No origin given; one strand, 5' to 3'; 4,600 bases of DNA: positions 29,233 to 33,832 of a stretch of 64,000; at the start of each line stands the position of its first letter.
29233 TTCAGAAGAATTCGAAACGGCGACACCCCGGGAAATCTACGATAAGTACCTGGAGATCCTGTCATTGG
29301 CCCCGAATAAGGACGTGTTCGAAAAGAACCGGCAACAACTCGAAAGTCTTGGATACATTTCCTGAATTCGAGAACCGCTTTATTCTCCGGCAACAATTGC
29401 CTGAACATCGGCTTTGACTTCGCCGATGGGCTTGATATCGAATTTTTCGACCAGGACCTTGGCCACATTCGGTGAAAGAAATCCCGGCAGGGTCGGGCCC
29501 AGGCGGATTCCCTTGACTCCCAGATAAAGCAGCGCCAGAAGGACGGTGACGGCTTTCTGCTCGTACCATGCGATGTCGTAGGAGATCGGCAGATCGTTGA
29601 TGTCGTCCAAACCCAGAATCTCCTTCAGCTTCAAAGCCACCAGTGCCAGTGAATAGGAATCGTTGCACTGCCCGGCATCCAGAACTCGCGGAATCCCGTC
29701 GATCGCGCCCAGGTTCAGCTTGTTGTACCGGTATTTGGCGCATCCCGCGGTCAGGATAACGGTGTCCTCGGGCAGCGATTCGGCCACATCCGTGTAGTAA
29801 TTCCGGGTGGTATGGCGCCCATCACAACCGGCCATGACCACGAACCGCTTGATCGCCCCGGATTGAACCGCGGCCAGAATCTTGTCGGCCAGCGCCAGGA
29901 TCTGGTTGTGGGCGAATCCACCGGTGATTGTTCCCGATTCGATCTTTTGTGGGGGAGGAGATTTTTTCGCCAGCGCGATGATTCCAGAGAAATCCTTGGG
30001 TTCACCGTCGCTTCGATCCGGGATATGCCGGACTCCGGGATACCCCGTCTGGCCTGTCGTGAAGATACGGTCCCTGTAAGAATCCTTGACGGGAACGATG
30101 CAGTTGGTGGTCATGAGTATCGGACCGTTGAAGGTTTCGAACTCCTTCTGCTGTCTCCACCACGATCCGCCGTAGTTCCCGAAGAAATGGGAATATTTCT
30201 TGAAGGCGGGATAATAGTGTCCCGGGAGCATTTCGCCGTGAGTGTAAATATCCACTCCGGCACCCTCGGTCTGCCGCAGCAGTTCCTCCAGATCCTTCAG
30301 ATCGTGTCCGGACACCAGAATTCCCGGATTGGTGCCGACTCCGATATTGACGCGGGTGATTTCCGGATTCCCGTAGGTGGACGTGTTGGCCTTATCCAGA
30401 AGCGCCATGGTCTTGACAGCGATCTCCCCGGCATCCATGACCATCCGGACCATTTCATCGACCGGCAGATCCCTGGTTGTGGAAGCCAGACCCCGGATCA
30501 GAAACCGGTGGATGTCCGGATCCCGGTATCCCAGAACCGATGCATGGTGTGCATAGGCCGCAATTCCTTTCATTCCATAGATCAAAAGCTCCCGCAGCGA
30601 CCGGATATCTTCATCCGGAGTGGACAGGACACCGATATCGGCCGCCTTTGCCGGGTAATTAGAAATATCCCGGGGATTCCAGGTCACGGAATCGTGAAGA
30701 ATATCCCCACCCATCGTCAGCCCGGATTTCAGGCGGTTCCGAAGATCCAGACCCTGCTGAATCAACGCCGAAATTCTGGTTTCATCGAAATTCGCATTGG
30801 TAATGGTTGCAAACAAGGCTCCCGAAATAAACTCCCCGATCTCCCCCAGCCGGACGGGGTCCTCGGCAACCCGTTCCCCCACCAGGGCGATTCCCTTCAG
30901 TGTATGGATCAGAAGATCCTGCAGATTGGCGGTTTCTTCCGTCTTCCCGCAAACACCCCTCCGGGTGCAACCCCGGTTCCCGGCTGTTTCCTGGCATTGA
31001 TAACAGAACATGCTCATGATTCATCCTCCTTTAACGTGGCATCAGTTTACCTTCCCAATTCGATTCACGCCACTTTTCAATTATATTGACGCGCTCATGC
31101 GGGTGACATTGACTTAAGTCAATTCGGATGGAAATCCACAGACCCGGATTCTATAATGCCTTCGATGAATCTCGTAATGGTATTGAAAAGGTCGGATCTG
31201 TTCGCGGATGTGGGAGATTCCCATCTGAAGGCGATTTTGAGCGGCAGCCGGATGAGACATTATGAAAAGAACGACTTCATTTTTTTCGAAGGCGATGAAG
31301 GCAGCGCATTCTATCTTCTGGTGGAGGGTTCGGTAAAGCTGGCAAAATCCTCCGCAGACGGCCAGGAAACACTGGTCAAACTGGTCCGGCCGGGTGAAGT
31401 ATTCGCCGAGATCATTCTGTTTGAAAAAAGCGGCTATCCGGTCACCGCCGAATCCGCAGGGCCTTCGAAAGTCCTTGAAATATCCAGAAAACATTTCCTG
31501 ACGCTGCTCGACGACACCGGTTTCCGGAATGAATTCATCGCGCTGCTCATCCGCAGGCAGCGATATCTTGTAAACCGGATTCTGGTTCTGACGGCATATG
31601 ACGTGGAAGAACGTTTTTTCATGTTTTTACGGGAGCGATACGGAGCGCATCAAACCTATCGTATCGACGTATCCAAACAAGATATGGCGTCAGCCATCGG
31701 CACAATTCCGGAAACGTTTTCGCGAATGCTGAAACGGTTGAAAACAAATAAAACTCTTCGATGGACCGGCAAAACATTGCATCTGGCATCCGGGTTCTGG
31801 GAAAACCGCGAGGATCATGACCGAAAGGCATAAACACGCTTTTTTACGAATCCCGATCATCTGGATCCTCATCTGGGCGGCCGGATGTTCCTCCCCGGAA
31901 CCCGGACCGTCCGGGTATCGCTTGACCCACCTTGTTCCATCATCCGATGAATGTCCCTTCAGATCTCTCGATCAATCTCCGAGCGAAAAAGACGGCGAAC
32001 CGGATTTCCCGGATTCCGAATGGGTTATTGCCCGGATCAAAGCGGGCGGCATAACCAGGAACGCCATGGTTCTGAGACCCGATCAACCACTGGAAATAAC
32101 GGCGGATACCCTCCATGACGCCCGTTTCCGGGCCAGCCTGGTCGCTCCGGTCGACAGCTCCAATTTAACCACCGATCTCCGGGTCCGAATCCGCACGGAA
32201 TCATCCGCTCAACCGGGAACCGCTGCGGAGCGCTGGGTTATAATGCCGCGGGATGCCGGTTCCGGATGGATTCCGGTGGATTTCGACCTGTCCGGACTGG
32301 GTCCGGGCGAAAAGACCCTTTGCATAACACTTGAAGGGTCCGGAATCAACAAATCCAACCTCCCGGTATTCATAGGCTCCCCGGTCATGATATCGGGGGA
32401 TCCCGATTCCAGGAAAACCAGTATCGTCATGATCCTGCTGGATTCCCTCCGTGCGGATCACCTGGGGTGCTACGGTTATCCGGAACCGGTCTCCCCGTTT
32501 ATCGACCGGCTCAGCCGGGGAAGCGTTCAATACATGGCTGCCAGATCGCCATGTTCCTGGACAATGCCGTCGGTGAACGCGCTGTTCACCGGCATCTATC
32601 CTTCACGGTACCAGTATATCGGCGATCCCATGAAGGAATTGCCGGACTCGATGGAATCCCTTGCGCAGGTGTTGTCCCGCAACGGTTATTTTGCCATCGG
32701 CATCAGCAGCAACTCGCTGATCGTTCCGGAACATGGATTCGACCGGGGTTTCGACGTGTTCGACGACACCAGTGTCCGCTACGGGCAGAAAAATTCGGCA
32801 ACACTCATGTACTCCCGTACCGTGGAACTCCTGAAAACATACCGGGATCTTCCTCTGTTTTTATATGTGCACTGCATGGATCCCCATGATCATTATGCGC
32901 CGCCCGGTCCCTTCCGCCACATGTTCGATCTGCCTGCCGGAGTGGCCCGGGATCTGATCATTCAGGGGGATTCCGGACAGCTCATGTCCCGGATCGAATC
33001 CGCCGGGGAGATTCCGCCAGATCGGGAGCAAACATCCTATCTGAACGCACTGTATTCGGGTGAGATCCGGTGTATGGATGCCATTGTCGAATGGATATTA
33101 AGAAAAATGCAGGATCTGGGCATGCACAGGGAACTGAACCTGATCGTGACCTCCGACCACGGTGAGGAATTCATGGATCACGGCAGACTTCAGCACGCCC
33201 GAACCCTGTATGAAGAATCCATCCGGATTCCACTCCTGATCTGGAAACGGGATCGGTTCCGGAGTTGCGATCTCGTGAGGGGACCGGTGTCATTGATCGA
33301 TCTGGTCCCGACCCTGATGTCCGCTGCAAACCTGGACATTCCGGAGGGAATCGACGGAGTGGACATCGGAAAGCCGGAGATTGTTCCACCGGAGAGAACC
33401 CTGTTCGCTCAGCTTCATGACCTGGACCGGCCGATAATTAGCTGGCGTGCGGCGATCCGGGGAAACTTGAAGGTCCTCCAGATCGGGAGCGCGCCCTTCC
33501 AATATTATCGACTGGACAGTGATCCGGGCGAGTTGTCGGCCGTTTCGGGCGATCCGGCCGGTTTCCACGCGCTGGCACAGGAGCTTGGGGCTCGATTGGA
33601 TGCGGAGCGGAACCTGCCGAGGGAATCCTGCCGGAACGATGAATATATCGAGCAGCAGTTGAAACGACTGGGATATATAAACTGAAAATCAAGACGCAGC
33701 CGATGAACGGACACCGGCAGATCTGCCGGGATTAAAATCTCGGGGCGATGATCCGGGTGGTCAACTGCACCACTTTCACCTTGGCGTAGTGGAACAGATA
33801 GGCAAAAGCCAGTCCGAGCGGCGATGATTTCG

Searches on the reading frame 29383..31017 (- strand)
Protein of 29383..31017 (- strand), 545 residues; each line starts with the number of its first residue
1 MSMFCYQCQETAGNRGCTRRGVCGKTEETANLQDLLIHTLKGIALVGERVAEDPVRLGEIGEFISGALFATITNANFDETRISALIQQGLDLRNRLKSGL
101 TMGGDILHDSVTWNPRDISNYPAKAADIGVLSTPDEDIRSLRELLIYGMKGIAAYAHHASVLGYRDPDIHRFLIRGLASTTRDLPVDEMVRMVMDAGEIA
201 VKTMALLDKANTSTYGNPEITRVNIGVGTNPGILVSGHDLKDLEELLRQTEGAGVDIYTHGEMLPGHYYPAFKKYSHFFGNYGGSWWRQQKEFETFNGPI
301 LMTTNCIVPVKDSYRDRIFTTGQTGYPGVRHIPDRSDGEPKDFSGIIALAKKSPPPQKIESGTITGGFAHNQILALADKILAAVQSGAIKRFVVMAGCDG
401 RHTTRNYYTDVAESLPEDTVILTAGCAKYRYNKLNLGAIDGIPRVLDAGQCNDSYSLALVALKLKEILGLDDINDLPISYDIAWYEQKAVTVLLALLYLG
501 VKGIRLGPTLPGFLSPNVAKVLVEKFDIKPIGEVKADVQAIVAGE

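Call 55: search_protein_families(library=pfam, proteins=[window:29383-31017:-], max_evalue=0.0001)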
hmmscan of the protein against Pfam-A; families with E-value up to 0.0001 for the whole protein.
window:29383-31017:- (545 aa): 1 family
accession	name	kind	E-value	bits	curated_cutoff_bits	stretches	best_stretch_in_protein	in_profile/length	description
PF03063.25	Prismane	-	2.3e-171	571.4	27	1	3-538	1-512/513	Prismane/CO dehydrogenase family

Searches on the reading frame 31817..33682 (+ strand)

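Call 55: search_protein_families(library=pfam, proteins=[window:31817-33682:+], max_evalue=0.0001)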
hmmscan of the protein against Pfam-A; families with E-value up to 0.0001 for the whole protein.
window:31817-33682:+ (622 aa): 3 families
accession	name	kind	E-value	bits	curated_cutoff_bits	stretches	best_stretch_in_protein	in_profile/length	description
PF00884.28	Sulfatase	-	1e-38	133.8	25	1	203-505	3-300/301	Sulfatase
PF16347.10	SGSH_C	-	1.3e-06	29.1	29.3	1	461-516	8-63/154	N-sulphoglucosamine sulphohydrolase, C-terminal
PF01663.27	Phosphodiest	-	1.3e-06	28.7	23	0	415-454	186-225/342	Type I phosphodiesterase / nucleotide pyrophosphatase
